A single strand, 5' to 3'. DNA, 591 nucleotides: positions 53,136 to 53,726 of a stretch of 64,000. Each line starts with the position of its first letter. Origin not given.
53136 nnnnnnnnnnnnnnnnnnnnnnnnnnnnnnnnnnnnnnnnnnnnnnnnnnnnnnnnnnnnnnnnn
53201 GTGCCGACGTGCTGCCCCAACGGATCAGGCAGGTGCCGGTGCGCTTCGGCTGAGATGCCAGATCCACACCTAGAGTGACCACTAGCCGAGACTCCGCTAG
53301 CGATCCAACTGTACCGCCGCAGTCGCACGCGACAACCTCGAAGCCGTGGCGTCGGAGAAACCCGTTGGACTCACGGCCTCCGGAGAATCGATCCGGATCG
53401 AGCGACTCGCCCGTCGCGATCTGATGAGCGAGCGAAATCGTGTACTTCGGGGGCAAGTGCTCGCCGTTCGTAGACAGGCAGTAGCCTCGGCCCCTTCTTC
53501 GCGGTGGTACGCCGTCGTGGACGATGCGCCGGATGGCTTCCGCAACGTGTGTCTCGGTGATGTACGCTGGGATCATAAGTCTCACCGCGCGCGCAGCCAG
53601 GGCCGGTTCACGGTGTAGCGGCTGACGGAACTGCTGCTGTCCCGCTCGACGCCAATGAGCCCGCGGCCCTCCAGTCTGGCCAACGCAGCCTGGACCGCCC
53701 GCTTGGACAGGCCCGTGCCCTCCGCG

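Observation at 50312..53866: Translationally coupled gene string next to IetAS: wHTH, head-domain-DUF429 nuclease-like protein, small helical ORF, Big_2/HExxH lipoprotein (candidate undescribed system)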

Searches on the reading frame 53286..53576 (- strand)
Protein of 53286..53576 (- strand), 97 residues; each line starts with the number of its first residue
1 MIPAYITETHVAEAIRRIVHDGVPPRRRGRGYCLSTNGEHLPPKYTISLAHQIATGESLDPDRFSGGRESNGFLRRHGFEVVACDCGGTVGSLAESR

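Call 9: search_protein_families(library=pfam, proteins=[window:53286-53576:-], max_evalue=10)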
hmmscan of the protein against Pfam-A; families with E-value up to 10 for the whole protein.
seq(97 aa): 0 families

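Call 36: search_protein_representatives(protein=window:53288-53576:-)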
Query: 96 residues. Proteins with E-value up to 0.001 (for the whole library): 1081; up to 1e-10: 335; up to 1e-30: 11. The best 150 are listed.
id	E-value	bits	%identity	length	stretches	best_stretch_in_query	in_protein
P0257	2.0e-42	159.8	78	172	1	1-90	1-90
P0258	2.6e-39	149.9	76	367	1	1-90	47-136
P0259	8.1e-37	141.8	72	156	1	1-90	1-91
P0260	8.3e-37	141.8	71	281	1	1-91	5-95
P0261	4.1e-36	139.6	69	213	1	1-89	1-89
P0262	5.7e-35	135.9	69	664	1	1-91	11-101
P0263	1.2e-33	131.6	69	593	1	1-91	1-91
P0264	1.5e-33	131.3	68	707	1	1-90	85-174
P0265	7.5e-33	129.1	67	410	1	1-92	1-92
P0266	1.1e-32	128.5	67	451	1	1-89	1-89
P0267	1.7e-32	127.9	67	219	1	1-90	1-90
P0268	6.4e-30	119.7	64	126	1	1-91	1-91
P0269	1.2e-29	118.8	64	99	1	1-91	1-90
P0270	1.0e-27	112.6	60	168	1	1-89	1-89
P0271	3.7e-26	107.7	71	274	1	23-92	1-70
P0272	1.5e-25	105.7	57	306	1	6-89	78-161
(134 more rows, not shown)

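Call 38: search_protein_families(library=pfam, alignment_id=A1, max_evalue=0.001)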
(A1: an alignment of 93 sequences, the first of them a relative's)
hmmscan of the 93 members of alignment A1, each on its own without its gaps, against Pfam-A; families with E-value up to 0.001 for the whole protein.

A. member 1, P0257 (172 aa): 0 families

B. families by the number of members that match (of 93 scanned): 21 families
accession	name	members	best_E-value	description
PF00795.27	CN_hydrolase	14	1.8e-14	Carbon-nitrogen hydrolase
PF23913.1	DUF7255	12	2e-06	Family of unknown function (DUF7255)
PF20815.3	GIY_YIG_2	4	1e-31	GIY-YIG catalytic domain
PF20720.3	nSTAND3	4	1.5e-05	Novel STAND NTPase 3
PF12102.13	MrcB_N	3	1.8e-46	MrcB-like, N-terminal domain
PF07728.20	AAA_5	3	3.2e-21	AAA domain (dynein-related subfamily)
PF01878.24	EVE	2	3.9e-08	EVE domain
PF01844.29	HNH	1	3.4e-07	HNH endonuclease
PF13401.12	AAA_22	1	4.5e-07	AAA domain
PF24405.1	Pua-like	1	1.1e-06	Pua-like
PF00004.35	AAA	1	1.5e-06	ATPase family associated with various cellular activities (AAA)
PF12775.13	AAA_7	1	2.4e-05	P-loop containing dynein motor region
PF14088.11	DUF4268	1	4.3e-05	Domain of unknown function (DUF4268)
PF07726.17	AAA_3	1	4.3e-05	ATPase family associated with various cellular activities (AAA)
PF00910.28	RNA_helicase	1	4.9e-05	RNA helicase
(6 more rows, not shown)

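Call 41: search_solved_structures(query=A2, max_evalue=10, show_alignments=3)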
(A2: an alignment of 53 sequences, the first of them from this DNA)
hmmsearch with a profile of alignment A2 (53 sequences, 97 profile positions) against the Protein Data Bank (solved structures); distinct sequences matched with E-value up to 10: 1.
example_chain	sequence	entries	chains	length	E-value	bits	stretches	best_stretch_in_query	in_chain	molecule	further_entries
5zmm_A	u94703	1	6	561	4.6e-05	26.6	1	3-84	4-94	Uncharacterized protein McrA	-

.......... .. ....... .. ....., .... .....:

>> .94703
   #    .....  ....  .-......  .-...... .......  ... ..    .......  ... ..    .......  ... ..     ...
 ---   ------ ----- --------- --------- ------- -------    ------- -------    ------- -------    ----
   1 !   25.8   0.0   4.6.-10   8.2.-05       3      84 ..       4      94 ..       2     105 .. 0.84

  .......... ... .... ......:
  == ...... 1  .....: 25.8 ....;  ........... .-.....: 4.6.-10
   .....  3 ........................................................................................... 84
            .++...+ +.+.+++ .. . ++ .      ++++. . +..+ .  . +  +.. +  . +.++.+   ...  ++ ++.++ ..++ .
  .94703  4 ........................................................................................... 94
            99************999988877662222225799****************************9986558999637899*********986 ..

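Call 48: search_protein_families(library=padloc, proteins=[P0258, P0260, P0262, P0263, P0264, P0265, P0266], max_evalue=0.001)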
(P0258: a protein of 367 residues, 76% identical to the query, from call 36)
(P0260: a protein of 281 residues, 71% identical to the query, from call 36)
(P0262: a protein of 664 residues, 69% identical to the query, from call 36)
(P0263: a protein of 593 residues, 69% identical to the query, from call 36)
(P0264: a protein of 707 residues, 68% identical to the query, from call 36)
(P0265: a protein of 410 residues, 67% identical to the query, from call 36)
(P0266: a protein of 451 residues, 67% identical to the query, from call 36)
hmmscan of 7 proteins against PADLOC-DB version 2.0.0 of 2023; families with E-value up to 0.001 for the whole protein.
P0258 (367 aa): 0 families

P0260 (281 aa): 0 families

P0262 (664 aa): 0 families

P0263 (593 aa): 0 families

P0264 (707 aa): 0 families

P0265 (410 aa): 0 families

P0266 (451 aa): 0 families

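Call 49: search_protein_families(library=pfam, proteins=[P0258, P0260, P0262, P0263, P0264, P0265, P0266, P0261, P0267, P0272], max_evalue=0.01)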
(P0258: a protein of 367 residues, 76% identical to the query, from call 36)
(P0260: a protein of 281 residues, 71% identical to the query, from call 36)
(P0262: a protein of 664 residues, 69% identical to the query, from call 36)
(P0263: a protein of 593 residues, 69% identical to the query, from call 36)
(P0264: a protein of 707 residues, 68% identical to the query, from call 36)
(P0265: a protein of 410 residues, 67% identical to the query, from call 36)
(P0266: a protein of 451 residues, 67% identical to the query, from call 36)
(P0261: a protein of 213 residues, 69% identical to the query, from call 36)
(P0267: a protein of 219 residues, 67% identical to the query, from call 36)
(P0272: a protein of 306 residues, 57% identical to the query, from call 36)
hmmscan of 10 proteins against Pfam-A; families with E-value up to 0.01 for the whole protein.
P0258 (367 aa): 0 families

P0260 (281 aa): 0 families

P0262 (664 aa): 2 families
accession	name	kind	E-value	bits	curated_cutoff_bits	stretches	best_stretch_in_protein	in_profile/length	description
PF00795.27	CN_hydrolase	-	3.4e-09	36.8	23.2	1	365-526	25-206/256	Carbon-nitrogen hydrolase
PF23913.1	DUF7255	-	0.0006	19.9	27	1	205-249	29-73/156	Family of unknown function (DUF7255)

P0263 (593 aa): 1 family
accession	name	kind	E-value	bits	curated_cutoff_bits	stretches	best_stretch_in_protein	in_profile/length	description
PF23913.1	DUF7255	-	9.6e-05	22.5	27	1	195-239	29-73/156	Family of unknown function (DUF7255)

P0264 (707 aa): 1 family
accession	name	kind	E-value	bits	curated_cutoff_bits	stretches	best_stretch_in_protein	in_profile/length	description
PF00795.27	CN_hydrolase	-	2.2e-11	44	23.2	1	465-614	64-220/256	Carbon-nitrogen hydrolase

P0265 (410 aa): 1 family
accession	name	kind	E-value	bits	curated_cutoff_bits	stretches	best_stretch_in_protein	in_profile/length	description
PF23913.1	DUF7255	-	0.00056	20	27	1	194-238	28-72/156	Family of unknown function (DUF7255)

P0266 (451 aa): 2 families
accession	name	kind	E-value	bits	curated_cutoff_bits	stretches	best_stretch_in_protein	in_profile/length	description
PF23913.1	DUF7255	-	4.9e-05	23.4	27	1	180-239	17-73/156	Family of unknown function (DUF7255)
PF03698.18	UPF0180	-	0.0045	17.6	25.4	0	155-192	4-40/77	Uncharacterised protein family (UPF0180)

P0261 (213 aa): 0 families

P0267 (219 aa): 0 families

P0272 (306 aa): 0 families
